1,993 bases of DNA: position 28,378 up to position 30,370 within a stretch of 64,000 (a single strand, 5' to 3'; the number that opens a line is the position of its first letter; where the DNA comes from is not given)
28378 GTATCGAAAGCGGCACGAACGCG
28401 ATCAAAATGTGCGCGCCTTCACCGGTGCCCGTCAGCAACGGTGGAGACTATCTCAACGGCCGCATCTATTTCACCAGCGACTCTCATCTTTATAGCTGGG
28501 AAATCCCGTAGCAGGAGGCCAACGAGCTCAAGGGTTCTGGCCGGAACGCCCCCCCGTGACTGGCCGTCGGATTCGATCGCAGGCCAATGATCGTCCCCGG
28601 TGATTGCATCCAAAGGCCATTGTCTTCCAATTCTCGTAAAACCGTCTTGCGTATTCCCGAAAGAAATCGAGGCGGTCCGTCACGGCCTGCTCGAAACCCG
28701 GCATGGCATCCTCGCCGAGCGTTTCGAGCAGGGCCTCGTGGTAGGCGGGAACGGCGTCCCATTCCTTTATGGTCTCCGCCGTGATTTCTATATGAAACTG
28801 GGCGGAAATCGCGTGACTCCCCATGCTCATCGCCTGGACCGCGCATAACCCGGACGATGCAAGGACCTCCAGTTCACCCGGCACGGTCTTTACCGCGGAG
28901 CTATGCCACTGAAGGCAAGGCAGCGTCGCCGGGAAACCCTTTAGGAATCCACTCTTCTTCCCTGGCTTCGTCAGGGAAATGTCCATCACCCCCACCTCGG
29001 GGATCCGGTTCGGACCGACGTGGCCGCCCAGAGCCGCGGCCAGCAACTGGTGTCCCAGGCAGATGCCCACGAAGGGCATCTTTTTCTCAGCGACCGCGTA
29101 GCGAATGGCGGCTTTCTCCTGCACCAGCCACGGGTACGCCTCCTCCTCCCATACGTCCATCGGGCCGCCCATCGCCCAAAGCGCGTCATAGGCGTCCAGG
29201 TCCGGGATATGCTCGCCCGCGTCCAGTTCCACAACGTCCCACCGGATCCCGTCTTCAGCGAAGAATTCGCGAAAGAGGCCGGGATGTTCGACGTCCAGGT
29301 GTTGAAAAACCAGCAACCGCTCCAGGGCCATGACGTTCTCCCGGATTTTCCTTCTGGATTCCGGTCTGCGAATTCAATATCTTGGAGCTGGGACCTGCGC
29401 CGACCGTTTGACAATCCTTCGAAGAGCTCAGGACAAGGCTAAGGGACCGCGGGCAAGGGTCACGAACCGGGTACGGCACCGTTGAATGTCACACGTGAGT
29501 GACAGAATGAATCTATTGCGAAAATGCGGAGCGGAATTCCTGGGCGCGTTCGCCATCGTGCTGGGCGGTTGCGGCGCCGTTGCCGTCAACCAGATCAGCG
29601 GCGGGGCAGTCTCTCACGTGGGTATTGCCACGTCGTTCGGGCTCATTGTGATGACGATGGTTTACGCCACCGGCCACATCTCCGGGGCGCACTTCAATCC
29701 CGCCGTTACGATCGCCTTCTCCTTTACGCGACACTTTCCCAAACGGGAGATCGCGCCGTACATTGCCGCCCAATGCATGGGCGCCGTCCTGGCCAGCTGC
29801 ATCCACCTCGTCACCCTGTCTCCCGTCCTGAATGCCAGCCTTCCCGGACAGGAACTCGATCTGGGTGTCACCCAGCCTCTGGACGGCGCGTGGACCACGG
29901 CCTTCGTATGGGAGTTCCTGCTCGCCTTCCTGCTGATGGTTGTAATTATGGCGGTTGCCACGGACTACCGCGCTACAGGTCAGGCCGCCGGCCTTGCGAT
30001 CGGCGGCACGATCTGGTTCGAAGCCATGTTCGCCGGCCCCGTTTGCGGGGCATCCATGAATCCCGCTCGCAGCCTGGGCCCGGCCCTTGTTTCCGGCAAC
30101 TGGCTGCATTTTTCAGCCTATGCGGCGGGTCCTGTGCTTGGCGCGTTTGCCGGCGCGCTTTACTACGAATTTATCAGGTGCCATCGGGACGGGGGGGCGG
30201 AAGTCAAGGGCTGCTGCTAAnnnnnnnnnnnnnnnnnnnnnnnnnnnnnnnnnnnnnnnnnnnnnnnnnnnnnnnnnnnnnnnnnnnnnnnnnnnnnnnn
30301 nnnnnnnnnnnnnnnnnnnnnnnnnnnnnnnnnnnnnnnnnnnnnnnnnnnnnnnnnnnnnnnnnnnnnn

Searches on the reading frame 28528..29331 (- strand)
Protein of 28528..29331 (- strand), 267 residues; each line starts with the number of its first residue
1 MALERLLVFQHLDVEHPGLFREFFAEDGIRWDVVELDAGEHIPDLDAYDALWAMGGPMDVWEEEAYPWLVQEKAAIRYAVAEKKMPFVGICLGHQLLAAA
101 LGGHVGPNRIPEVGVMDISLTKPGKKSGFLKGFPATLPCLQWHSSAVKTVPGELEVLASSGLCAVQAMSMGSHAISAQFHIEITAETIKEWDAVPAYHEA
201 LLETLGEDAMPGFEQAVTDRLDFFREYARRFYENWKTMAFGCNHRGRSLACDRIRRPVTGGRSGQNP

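Call 11: search_protein_families(library=pfam, proteins=[window:28528-29331:-], max_evalue=0.01)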
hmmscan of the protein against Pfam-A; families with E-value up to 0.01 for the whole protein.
window:28528-29331:- (267 aa): 2 families
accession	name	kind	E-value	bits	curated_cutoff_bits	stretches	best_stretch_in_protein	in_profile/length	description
PF00117.34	GATase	-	1.1e-19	71.3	22.8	1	26-186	19-176/190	Glutamine amidotransferase class-I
PF07722.19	Peptidase_C26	-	8.5e-07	29.4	20.5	1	75-181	96-218/219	Peptidase C26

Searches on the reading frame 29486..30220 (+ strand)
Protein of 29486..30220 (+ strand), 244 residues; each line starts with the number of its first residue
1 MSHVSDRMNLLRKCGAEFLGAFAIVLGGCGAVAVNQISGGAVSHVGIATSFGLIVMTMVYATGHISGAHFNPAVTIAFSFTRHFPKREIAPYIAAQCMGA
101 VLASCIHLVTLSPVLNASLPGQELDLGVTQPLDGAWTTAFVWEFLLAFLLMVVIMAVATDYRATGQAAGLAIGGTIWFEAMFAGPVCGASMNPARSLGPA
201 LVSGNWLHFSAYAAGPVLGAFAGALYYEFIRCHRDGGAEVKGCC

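Call 8: find_encoding_contigs(protein=window:29486-30220:+, flank=10000, max_places=6)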
Protein window:29486-30220:+ (244 aa): no gene with exactly this product is on record in the collection.

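Call 10: find_encoding_contigs(protein=window:29507-30220:+, flank=10000, max_places=6)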
Protein window:29507-30220:+ (237 aa): no gene with exactly this product is on record in the collection.

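Call 11: search_protein_families(library=pfam, proteins=[window:29486-30220:+], max_evalue=0.01)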
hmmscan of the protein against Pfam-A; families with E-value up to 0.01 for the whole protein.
window:29486-30220:+ (244 aa): 1 family
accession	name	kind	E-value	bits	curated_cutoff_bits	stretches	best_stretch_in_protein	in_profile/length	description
PF00230.25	MIP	-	2.2e-50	171.9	25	1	7-227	4-222/222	Major intrinsic protein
